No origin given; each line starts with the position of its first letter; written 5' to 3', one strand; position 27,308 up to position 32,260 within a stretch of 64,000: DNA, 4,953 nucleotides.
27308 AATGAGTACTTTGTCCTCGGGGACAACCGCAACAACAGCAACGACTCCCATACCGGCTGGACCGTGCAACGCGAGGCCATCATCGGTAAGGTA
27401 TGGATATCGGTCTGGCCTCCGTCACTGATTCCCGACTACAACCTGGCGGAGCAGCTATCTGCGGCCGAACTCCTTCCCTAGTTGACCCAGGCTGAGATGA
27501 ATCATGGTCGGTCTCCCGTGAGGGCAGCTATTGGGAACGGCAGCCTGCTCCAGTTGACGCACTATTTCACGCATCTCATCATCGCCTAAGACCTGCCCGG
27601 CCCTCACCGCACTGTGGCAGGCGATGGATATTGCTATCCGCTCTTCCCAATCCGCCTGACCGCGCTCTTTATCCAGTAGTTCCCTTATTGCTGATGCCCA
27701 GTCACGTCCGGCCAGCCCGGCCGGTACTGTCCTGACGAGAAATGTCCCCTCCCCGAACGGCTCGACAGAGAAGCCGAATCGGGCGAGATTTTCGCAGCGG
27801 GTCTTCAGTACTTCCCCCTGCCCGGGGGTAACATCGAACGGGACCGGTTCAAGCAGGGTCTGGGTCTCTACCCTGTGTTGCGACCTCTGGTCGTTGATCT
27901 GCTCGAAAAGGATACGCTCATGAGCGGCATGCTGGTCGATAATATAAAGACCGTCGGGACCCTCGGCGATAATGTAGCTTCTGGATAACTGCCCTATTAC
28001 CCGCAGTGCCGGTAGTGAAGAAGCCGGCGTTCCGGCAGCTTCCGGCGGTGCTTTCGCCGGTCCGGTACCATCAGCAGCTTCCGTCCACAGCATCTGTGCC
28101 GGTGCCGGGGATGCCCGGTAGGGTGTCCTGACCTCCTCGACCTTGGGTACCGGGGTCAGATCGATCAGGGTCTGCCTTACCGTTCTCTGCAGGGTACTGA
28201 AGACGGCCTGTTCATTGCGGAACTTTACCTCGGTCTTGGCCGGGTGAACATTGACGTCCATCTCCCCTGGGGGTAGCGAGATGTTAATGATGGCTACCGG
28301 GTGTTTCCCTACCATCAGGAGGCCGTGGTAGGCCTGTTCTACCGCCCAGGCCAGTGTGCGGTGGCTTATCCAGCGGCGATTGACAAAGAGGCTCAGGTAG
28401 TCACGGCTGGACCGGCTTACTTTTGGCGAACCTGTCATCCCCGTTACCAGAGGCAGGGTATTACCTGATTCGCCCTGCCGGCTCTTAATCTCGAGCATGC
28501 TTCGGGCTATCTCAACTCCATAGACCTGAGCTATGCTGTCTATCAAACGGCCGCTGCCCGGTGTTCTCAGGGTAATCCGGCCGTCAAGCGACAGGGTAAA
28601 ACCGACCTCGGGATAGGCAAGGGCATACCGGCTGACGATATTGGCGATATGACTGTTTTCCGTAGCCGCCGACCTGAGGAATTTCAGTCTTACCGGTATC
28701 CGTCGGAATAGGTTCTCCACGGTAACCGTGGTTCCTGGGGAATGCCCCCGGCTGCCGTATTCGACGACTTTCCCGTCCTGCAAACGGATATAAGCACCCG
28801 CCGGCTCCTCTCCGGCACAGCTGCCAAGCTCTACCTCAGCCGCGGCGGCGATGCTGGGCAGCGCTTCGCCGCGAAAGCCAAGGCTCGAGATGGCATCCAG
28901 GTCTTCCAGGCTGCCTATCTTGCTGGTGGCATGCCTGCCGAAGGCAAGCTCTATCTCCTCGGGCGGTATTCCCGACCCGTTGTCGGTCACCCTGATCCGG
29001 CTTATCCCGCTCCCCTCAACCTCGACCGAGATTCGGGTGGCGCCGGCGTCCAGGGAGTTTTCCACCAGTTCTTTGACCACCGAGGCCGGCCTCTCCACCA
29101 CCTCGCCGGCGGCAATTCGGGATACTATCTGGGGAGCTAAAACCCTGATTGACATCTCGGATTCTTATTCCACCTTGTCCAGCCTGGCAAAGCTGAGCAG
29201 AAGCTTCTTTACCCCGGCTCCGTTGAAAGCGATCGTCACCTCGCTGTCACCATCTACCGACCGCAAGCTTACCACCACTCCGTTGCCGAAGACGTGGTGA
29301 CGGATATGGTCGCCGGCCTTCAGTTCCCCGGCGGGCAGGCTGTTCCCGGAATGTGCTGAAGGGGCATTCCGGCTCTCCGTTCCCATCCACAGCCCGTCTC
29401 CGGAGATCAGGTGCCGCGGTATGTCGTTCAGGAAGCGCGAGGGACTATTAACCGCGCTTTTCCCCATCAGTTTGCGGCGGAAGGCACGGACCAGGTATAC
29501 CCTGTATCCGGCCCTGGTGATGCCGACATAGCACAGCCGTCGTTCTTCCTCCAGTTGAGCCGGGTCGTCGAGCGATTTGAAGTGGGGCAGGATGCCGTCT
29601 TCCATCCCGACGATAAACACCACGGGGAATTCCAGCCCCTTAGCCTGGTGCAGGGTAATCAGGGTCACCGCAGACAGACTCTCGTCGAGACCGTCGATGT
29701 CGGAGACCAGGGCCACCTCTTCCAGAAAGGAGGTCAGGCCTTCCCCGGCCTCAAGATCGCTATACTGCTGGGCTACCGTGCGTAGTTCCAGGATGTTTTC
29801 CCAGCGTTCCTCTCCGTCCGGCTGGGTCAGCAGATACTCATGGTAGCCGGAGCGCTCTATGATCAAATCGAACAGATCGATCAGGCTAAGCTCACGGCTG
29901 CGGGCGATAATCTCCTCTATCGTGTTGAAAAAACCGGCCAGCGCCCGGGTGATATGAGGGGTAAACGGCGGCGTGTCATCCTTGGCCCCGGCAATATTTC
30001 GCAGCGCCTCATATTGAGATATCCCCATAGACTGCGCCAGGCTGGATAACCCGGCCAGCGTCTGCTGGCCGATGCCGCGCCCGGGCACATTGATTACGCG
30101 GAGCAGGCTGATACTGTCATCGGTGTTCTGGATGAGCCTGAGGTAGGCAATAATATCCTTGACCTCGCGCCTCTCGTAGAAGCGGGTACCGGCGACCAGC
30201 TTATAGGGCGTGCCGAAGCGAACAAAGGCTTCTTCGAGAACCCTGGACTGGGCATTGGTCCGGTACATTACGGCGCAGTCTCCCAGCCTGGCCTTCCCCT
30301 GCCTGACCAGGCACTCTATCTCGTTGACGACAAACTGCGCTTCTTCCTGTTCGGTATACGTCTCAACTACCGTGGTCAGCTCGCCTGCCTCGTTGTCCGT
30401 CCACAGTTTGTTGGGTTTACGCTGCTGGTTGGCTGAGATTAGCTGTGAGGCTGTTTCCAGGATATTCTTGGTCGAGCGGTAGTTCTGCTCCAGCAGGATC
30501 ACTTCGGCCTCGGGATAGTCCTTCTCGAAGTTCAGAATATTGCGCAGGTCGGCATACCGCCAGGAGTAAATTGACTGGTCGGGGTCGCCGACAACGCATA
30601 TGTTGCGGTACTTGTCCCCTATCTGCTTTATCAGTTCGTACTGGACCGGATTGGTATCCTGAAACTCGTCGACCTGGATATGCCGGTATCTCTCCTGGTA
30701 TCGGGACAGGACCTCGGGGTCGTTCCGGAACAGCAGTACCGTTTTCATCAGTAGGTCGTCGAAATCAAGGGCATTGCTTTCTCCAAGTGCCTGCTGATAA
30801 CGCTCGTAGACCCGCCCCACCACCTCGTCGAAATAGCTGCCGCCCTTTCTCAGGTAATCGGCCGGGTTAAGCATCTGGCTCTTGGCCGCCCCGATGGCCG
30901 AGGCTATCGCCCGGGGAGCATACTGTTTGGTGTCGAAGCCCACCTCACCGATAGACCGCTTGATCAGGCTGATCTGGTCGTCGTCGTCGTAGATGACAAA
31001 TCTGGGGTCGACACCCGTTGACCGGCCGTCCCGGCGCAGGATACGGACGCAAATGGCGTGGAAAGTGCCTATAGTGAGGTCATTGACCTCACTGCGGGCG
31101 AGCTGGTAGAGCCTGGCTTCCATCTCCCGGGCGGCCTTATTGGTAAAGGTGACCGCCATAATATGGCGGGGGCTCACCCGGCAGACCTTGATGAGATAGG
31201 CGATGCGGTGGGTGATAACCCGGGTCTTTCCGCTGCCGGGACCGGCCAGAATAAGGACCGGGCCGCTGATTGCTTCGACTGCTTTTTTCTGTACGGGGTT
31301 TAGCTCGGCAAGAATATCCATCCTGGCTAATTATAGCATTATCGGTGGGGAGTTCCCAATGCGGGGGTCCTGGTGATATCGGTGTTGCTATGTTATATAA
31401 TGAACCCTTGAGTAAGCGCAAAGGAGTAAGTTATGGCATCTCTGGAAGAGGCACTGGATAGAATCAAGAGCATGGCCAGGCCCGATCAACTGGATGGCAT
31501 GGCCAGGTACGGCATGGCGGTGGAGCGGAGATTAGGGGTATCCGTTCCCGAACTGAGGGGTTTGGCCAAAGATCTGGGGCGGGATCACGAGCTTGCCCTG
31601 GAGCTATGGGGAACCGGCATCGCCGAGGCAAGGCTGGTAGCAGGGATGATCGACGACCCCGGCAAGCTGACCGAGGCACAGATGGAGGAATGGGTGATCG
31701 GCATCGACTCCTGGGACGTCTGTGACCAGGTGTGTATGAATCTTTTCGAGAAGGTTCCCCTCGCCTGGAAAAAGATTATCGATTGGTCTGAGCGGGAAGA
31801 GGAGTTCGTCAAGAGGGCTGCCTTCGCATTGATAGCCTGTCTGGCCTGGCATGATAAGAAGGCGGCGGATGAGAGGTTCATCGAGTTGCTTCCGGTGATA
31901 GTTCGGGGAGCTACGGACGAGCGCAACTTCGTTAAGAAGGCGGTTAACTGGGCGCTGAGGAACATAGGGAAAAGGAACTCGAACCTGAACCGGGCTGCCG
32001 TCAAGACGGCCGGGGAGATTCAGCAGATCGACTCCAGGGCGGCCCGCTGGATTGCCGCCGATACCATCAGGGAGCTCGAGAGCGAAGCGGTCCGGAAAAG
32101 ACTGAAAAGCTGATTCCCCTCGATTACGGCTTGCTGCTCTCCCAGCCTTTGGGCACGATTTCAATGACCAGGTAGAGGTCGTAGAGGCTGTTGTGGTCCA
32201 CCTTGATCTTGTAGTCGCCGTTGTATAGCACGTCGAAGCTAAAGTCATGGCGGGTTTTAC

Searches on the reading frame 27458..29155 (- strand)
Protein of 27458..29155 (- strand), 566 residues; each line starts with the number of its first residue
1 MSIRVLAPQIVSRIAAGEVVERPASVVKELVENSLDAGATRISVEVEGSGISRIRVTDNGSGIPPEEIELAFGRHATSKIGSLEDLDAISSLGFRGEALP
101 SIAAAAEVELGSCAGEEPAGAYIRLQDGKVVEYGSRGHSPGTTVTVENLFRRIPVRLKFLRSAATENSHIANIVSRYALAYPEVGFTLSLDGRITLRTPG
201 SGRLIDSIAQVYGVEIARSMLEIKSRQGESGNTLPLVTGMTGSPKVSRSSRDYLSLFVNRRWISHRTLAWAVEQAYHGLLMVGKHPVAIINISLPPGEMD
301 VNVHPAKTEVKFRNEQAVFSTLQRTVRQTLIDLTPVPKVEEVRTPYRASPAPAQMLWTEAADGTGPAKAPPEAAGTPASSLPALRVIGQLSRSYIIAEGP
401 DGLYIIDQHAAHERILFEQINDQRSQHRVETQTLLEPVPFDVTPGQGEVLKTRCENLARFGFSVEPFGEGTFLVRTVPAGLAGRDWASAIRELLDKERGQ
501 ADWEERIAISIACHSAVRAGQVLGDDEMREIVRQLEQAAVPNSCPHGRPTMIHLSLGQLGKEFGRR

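Call 66: search_protein_families(library=pfam, proteins=[window:27458-29155:-], max_evalue=0.001)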
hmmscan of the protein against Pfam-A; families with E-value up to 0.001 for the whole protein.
window:27458-29155:- (566 aa): 4 families
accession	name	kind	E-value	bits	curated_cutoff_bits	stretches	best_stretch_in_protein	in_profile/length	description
PF08676.16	MutL_C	-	1e-37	129.5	25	1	387-522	1-141/142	MutL C terminal dimerisation domain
PF01119.25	DNA_mis_repair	-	4.7e-34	117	26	1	208-330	1-118/119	DNA mismatch repair protein, C-terminal domain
PF13589.12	HATPase_c_3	-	8.6e-11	42.5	25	1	24-108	4-88/137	Histidine kinase-, DNA gyrase B-, and HSP90-like ATPase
PF02518.31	HATPase_c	-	5e-10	40.2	26.4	1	21-77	4-63/111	Histidine kinase-, DNA gyrase B-, and HSP90-like ATPase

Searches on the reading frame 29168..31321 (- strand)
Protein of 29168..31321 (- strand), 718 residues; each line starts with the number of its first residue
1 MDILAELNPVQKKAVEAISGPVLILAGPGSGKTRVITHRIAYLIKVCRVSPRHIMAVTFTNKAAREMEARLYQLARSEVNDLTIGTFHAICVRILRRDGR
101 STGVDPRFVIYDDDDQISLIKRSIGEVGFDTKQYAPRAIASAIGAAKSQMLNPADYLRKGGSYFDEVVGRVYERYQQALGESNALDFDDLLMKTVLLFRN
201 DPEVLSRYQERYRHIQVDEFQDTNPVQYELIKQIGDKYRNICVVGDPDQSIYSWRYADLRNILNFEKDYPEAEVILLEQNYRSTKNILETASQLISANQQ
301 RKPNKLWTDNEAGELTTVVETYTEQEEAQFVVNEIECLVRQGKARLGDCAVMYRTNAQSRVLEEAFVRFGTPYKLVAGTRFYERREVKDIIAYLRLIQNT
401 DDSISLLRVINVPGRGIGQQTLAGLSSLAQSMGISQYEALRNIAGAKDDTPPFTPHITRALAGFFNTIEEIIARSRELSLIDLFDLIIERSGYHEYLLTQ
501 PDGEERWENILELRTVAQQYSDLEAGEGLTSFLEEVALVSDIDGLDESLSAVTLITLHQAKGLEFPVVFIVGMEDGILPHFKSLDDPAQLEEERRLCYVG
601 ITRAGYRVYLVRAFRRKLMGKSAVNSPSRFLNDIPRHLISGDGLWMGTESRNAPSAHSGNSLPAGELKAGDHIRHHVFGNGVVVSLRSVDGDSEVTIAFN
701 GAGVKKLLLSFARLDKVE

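Call 66: search_protein_families(library=pfam, proteins=[window:29168-31321:-], max_evalue=0.001)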
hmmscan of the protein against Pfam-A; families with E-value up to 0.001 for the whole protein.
window:29168-31321:- (718 aa): 9 families
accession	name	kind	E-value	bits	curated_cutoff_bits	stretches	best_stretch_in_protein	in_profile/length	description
PF00580.27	UvrD-helicase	-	4.5e-92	309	23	1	7-270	1-271/271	UvrD/REP helicase N-terminal domain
PF13361.12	UvrD_C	-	8.8e-75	252.7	25.6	1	275-610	1-345/350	UvrD-like helicase C-terminal domain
PF13245.12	AAA_19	-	2e-25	89.9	25.1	1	11-253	1-132/134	AAA domain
PF21196.3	PcrA_UvrD_tudor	-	8.2e-11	42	23.9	1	670-716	2-48/48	PcrA/UvrD tudor domain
PF13538.12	UvrD_C_2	-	1.9e-09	37.7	27.4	1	552-611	2-52/52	UvrD-like helicase C-terminal domain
PF01443.25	Viral_helicase1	-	5.2e-05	23.6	21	0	548-605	174-221/228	Viral superfamily 1 RNA helicase core domain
PF13086.12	AAA_11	-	0.00044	20.5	27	1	10-98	14-93/257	AAA domain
PF13087.12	AAA_12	-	0.00089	19.3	27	0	306-367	68-130/195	AAA domain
PF13604.12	AAA_30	-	0.00097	19.4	27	0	6-70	1-65/191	AAA domain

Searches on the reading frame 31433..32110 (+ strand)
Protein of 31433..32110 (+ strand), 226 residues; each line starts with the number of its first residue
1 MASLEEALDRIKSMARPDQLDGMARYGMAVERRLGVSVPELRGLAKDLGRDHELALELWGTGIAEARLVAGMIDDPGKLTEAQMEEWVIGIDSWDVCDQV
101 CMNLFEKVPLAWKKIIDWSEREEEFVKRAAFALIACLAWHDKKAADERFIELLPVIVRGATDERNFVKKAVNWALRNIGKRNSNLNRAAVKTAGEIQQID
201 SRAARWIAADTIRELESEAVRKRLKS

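Call 82: search_protein_families(library=pfam, proteins=[window:31433-32110:+], max_evalue=0.001)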
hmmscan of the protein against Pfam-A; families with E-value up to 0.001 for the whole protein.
window:31433-32110:+ (226 aa): 1 family
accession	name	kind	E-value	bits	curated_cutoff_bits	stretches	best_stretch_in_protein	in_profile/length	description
PF08713.17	DNA_alkylation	-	1.7e-33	116.5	21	1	10-194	4-198/213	DNA alkylation repair enzyme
